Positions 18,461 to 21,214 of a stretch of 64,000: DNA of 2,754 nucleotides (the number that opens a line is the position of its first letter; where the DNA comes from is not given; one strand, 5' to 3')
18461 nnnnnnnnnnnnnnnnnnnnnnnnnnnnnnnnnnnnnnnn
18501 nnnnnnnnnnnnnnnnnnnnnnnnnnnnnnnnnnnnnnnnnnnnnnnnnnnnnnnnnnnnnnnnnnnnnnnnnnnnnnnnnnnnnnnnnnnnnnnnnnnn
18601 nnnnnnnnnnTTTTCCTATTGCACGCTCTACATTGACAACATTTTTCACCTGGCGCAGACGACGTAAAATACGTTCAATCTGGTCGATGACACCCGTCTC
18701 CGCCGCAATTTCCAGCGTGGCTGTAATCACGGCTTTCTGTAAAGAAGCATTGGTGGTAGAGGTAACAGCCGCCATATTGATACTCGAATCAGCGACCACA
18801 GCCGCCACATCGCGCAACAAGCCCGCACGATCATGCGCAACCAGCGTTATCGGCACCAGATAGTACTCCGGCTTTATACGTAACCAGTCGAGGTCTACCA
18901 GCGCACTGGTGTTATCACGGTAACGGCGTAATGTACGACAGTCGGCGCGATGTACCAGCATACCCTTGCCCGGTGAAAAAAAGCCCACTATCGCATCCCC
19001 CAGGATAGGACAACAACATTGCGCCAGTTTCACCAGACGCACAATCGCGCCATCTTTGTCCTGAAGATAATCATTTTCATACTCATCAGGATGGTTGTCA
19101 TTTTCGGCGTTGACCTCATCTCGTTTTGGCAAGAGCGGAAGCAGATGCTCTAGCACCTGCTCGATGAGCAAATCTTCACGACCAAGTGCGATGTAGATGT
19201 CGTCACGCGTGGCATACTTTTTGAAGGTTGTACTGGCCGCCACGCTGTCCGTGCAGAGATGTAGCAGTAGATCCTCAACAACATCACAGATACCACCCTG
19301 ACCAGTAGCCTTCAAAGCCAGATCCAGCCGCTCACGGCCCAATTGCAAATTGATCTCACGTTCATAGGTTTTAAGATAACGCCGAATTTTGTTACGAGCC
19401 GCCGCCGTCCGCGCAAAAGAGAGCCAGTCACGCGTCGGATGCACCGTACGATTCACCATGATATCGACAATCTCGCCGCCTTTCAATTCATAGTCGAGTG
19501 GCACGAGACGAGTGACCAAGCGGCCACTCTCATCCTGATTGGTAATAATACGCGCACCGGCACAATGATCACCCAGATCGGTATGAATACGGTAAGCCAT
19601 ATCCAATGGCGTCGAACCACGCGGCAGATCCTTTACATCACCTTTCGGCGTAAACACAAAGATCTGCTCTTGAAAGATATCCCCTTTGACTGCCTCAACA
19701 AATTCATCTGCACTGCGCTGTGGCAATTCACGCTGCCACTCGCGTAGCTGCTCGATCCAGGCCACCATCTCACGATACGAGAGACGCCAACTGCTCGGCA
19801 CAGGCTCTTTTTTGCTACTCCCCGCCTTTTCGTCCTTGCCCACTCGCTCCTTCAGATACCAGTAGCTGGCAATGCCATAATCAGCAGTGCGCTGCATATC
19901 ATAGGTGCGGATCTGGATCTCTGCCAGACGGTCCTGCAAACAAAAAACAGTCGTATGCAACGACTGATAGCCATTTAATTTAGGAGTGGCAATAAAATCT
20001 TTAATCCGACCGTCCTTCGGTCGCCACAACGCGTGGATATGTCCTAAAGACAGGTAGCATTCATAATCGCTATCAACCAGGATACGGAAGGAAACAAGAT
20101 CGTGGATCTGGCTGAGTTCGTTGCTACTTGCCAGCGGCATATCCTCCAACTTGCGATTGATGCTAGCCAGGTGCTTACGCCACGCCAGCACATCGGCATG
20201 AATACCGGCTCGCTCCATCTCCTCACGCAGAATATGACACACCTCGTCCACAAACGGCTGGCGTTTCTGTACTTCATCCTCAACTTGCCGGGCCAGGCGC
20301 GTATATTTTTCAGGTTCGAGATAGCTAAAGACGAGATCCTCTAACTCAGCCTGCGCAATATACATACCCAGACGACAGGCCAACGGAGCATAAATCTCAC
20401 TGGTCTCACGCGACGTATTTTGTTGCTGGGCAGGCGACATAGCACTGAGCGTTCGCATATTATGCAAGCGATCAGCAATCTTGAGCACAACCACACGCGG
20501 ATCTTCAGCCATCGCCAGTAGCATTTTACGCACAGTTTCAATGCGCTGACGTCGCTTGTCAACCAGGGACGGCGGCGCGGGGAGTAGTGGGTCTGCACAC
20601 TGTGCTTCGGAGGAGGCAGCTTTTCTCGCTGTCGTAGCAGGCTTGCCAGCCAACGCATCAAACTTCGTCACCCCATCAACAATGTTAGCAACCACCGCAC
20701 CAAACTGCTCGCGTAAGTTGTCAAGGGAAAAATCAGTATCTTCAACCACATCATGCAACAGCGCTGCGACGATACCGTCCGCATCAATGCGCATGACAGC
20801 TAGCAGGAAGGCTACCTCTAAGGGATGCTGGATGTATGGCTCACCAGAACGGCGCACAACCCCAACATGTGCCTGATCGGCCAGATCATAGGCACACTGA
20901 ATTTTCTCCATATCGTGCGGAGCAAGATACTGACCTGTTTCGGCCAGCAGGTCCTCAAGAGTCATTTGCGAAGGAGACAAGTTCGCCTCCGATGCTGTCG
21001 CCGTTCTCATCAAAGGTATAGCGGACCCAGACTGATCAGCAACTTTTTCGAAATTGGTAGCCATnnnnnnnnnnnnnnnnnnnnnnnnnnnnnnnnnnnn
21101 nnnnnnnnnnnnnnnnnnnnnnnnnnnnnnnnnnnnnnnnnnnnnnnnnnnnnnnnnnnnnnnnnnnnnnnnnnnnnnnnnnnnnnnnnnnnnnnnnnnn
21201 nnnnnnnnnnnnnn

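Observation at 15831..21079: Tandem RelA/SpoT paralogs: hydrolase-dead synthetase next to a bifunctional enzyme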

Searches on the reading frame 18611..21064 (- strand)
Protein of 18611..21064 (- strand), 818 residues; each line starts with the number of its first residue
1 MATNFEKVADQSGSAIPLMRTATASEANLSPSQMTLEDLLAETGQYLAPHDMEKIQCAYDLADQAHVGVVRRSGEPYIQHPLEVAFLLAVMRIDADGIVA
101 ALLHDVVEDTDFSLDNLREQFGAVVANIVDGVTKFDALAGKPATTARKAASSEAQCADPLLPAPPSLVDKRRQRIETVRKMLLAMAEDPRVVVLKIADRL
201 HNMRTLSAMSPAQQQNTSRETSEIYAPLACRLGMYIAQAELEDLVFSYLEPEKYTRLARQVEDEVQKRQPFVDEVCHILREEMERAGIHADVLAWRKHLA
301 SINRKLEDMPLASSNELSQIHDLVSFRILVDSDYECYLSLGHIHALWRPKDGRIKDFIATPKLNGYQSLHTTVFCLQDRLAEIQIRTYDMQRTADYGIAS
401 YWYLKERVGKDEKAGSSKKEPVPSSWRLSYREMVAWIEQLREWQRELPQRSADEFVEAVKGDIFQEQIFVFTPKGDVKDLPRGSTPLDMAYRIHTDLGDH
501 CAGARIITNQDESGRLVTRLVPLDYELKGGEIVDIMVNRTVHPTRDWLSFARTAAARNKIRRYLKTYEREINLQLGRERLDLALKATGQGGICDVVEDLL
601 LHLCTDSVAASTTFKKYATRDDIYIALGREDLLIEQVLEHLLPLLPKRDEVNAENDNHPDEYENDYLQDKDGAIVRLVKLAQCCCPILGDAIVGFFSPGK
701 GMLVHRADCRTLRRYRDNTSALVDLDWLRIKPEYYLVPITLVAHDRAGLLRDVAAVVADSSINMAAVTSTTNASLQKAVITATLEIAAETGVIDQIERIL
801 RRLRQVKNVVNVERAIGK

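Call 6: search_protein_families(library=pfam, proteins=[window:18611-21064:-], max_evalue=0.01)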
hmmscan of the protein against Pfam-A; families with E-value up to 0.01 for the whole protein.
window:18611-21064:- (818 aa): 8 families
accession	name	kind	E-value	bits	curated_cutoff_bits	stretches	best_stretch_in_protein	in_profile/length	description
PF13328.12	HD_4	-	2e-44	151.5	27.2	1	58-234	1-155/156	HD domain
PF04607.23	RelA_SpoT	-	6.9e-28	97.6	27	1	297-406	4-110/113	Region found in RelA / SpoT proteins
PF02824.27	TGS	-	4.5e-19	68.7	22.2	1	468-536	1-59/60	TGS domain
PF13291.12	ACT_4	-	3.3e-12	47.3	27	1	734-814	4-80/80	ACT domain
PF01966.28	HD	-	1.7e-09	38.4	22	1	77-203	1-116/116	HD domain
PF19296.4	RelA_AH_RIS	-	1.7e-06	28.7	23.8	0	550-661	3-100/185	RelA/SpoT, AH and RIS domains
PF01842.31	ACT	-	0.0004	20.6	27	1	741-806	5-64/66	ACT domain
PF22629.2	ACT_AHAS_ss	-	0.0017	19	27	1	740-806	2-65/67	AHAS small subunit-like ACT domain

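Call 7: search_protein_families(library=ncbifam, proteins=[window:18611-21064:-], max_evalue=0.01)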
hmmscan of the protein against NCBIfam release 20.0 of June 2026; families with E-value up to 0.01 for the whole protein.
window:18611-21064:- (818 aa): 7 families
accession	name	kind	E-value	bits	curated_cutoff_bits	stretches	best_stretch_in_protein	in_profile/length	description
TIGR00691.1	spoT_relA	subfamily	1.7e-178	595.1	499.2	1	58-813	1-686/687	RelA/SpoT family protein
NF008303.0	PRK11092.1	equivalog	7.2e-145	483.9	947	2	168-814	109-699/702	bifunctional GTP diphosphokinase/guanosine-3',5'-bis pyrophosphate 3'-pyrophosphohydrolase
NF008124.0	PRK10872.1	equivalog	2.1e-122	410.1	728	1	78-816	56-742/744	GTP diphosphokinase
NF006352.0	PRK08577.1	equivalog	6.7e-07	29.4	140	1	734-810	54-130/136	hypothetical protein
NF007171.0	PRK09602.1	subfamily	0.0006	18.8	387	1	479-536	345-394/397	YchF-related putative GTPase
NF003361.0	PRK04435.1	equivalog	0.0024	17.6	131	1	737-812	71-142/148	ACT domain-containing protein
NF005600.0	PRK07334.1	equivalog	0.0065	15.1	496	0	736-809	331-403/408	threonine ammonia-lyase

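Call 12: find_homologous_proteins(query=window:18611-21064:-, max_evalue=1e-50)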
Query window:18611-21064:- (818 aa): 7999 proteins with E <= 1e-50 among 8000 candidates; the best 120 are listed.
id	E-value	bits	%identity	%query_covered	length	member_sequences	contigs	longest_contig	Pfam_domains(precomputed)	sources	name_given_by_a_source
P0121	0.0e+0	1722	94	100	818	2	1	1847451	PF04607.24,PF13328.13,PF02824.28,PF01966.29,PF13291.13,PF28438.1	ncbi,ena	-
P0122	0.0e+0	1377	76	100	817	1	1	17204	PF04607.24,PF13328.13,PF02824.28,PF01966.29,PF13291.13,PF01842.32,PF28438.1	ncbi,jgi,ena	-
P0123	0.0e+0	1373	77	100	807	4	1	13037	PF04607.24,PF13328.13,PF02824.28,PF01966.29,PF13291.13,PF01842.32,PF28438.1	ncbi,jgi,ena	-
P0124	0.0e+0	1355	76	100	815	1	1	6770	PF04607.24,PF13328.13,PF02824.28,PF01966.29,PF13291.13,PF01842.32,PF28438.1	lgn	-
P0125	0.0e+0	1341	75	100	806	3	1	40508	PF04607.24,PF13328.13,PF19296.6,PF02824.28,PF01966.29,PF22629.3,PF13291.13,PF01842.32,PF28438.1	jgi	jgi:guanosine-3',5'-bis(diphosphate) 3'-pyrophosphohydrolase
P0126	0.0e+0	1329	75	100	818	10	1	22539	PF04607.24,PF13328.13,PF02824.28,PF01966.29,PF13291.13,PF01842.32,PF28438.1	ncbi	-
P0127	0.0e+0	1328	73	100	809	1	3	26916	PF04607.24,PF13328.13,PF02824.28,PF01966.29,PF13291.13,PF01842.32,PF28438.1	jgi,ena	-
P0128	0.0e+0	1327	76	97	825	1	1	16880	PF04607.24,PF13328.13,PF02824.28,PF01966.29,PF13291.13,PF01842.32,PF28438.1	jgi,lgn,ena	-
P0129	0.0e+0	1326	76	97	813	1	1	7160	PF04607.24,PF13328.13,PF02824.28,PF01966.29,PF13291.13,PF01842.32,PF28438.1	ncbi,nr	ncbi:MAG TPA: bifunctional (p)ppGpp synthetase/guanosine-3',5'-bis(diphosphate) 3'-pyrophosphohydrol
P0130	0.0e+0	1320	73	100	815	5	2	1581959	PF04607.24,PF13328.13,PF02824.28,PF01966.29,PF13291.13,PF01842.32,PF28438.1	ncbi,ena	-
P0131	0.0e+0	1317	72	100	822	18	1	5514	PF04607.24,PF13328.13,PF02824.28,PF01966.29,PF13291.13,PF01842.32,PF28438.1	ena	-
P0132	0.0e+0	1315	73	100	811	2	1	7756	PF04607.24,PF13328.13,PF02824.28,PF01966.29,PF13291.13,PF28438.1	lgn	-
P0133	0.0e+0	1315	73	100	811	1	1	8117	PF04607.24,PF13328.13,PF19296.6,PF02824.28,PF01966.29,PF13291.13,PF01842.32,PF28438.1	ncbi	-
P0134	0.0e+0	1313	73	100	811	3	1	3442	PF04607.24,PF13328.13,PF02824.28,PF01966.29,PF13291.13,PF28438.1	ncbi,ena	-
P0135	0.0e+0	1312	73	100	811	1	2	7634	PF04607.24,PF13328.13,PF02824.28,PF01966.29,PF13291.13,PF28438.1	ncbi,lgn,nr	ncbi:MAG: bifunctional (p)ppGpp synthetase/guanosine-3',5'-bis(diphosphate) 3'-pyrophosphohydrolase 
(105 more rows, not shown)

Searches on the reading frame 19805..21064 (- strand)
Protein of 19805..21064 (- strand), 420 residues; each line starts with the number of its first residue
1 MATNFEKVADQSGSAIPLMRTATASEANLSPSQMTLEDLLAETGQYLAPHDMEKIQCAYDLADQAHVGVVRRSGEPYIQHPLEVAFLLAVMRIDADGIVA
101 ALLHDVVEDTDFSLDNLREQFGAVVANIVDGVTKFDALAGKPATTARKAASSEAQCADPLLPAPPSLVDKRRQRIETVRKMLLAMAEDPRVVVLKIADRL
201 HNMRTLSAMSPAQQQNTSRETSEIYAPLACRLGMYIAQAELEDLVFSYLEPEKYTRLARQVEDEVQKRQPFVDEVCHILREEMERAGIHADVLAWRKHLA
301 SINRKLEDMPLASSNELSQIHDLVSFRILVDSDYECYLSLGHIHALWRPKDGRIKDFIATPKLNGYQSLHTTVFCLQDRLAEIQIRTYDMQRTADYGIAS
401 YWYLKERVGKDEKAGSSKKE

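Call 31: search_solved_structures(query=window:19805-21064:-, show_alignments=5, max_evalue=1e-20)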
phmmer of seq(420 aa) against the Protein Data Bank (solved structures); distinct sequences matched with E-value up to 1e-20: 15.
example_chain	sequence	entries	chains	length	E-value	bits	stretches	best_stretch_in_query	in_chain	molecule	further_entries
5xnx_A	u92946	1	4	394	2.2e-86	293.6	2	176-411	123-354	Bifunctional (p)ppGpp synthase/hydrolase RelA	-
8fr8_I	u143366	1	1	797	1.3e-85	291.1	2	175-411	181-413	GTP pyrophosphokinase RelA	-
8acu_A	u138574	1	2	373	1.8e-82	280.8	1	171-418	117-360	GTP pyrophosphokinase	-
7oiw_A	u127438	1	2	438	4.8e-82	279.4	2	170-413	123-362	GTP pyrophosphokinase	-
1vj7_A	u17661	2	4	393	4.9e-82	279.3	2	172-410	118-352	Bifunctional RELA/SPOT | Bifunctional (p)ppGpp synthase/hydrolase RelA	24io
6yxa_A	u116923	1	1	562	9.7e-82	278.3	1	171-418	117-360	GTP pyrophosphokinase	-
7ohg_A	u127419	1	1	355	8.7e-74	252.2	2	171-392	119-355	Guanosine-3',5'-bis(Diphosphate) 3'-pyrophosphohydrolase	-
6s2v_A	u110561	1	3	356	8.7e-74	252.2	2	171-392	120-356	(P)ppGpp synthetase I, SpoT/RelA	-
6s2t_A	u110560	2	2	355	8.8e-74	252.1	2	171-392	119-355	(P)ppGpp synthetase I, SpoT/RelA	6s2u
9s6k_B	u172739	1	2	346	1.4e-59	205.4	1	167-398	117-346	GTP pyrophosphokinase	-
5iqr_8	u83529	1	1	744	6.5e-48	167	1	82-408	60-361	GTP pyrophosphokinase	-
5kps_A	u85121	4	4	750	6.7e-48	167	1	82-408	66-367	GTP pyrophosphokinase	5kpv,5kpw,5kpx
5l3p_z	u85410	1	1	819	9.1e-48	166.5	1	82-408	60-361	GTP pyrophosphokinase,GTP pyrophosphokinase,GTP pyrophosphokinase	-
7qpr_A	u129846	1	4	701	6.6e-43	150.5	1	44-141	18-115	ACT domain protein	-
7qps_A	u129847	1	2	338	5.5e-42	147.5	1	44-141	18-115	ACT domain protein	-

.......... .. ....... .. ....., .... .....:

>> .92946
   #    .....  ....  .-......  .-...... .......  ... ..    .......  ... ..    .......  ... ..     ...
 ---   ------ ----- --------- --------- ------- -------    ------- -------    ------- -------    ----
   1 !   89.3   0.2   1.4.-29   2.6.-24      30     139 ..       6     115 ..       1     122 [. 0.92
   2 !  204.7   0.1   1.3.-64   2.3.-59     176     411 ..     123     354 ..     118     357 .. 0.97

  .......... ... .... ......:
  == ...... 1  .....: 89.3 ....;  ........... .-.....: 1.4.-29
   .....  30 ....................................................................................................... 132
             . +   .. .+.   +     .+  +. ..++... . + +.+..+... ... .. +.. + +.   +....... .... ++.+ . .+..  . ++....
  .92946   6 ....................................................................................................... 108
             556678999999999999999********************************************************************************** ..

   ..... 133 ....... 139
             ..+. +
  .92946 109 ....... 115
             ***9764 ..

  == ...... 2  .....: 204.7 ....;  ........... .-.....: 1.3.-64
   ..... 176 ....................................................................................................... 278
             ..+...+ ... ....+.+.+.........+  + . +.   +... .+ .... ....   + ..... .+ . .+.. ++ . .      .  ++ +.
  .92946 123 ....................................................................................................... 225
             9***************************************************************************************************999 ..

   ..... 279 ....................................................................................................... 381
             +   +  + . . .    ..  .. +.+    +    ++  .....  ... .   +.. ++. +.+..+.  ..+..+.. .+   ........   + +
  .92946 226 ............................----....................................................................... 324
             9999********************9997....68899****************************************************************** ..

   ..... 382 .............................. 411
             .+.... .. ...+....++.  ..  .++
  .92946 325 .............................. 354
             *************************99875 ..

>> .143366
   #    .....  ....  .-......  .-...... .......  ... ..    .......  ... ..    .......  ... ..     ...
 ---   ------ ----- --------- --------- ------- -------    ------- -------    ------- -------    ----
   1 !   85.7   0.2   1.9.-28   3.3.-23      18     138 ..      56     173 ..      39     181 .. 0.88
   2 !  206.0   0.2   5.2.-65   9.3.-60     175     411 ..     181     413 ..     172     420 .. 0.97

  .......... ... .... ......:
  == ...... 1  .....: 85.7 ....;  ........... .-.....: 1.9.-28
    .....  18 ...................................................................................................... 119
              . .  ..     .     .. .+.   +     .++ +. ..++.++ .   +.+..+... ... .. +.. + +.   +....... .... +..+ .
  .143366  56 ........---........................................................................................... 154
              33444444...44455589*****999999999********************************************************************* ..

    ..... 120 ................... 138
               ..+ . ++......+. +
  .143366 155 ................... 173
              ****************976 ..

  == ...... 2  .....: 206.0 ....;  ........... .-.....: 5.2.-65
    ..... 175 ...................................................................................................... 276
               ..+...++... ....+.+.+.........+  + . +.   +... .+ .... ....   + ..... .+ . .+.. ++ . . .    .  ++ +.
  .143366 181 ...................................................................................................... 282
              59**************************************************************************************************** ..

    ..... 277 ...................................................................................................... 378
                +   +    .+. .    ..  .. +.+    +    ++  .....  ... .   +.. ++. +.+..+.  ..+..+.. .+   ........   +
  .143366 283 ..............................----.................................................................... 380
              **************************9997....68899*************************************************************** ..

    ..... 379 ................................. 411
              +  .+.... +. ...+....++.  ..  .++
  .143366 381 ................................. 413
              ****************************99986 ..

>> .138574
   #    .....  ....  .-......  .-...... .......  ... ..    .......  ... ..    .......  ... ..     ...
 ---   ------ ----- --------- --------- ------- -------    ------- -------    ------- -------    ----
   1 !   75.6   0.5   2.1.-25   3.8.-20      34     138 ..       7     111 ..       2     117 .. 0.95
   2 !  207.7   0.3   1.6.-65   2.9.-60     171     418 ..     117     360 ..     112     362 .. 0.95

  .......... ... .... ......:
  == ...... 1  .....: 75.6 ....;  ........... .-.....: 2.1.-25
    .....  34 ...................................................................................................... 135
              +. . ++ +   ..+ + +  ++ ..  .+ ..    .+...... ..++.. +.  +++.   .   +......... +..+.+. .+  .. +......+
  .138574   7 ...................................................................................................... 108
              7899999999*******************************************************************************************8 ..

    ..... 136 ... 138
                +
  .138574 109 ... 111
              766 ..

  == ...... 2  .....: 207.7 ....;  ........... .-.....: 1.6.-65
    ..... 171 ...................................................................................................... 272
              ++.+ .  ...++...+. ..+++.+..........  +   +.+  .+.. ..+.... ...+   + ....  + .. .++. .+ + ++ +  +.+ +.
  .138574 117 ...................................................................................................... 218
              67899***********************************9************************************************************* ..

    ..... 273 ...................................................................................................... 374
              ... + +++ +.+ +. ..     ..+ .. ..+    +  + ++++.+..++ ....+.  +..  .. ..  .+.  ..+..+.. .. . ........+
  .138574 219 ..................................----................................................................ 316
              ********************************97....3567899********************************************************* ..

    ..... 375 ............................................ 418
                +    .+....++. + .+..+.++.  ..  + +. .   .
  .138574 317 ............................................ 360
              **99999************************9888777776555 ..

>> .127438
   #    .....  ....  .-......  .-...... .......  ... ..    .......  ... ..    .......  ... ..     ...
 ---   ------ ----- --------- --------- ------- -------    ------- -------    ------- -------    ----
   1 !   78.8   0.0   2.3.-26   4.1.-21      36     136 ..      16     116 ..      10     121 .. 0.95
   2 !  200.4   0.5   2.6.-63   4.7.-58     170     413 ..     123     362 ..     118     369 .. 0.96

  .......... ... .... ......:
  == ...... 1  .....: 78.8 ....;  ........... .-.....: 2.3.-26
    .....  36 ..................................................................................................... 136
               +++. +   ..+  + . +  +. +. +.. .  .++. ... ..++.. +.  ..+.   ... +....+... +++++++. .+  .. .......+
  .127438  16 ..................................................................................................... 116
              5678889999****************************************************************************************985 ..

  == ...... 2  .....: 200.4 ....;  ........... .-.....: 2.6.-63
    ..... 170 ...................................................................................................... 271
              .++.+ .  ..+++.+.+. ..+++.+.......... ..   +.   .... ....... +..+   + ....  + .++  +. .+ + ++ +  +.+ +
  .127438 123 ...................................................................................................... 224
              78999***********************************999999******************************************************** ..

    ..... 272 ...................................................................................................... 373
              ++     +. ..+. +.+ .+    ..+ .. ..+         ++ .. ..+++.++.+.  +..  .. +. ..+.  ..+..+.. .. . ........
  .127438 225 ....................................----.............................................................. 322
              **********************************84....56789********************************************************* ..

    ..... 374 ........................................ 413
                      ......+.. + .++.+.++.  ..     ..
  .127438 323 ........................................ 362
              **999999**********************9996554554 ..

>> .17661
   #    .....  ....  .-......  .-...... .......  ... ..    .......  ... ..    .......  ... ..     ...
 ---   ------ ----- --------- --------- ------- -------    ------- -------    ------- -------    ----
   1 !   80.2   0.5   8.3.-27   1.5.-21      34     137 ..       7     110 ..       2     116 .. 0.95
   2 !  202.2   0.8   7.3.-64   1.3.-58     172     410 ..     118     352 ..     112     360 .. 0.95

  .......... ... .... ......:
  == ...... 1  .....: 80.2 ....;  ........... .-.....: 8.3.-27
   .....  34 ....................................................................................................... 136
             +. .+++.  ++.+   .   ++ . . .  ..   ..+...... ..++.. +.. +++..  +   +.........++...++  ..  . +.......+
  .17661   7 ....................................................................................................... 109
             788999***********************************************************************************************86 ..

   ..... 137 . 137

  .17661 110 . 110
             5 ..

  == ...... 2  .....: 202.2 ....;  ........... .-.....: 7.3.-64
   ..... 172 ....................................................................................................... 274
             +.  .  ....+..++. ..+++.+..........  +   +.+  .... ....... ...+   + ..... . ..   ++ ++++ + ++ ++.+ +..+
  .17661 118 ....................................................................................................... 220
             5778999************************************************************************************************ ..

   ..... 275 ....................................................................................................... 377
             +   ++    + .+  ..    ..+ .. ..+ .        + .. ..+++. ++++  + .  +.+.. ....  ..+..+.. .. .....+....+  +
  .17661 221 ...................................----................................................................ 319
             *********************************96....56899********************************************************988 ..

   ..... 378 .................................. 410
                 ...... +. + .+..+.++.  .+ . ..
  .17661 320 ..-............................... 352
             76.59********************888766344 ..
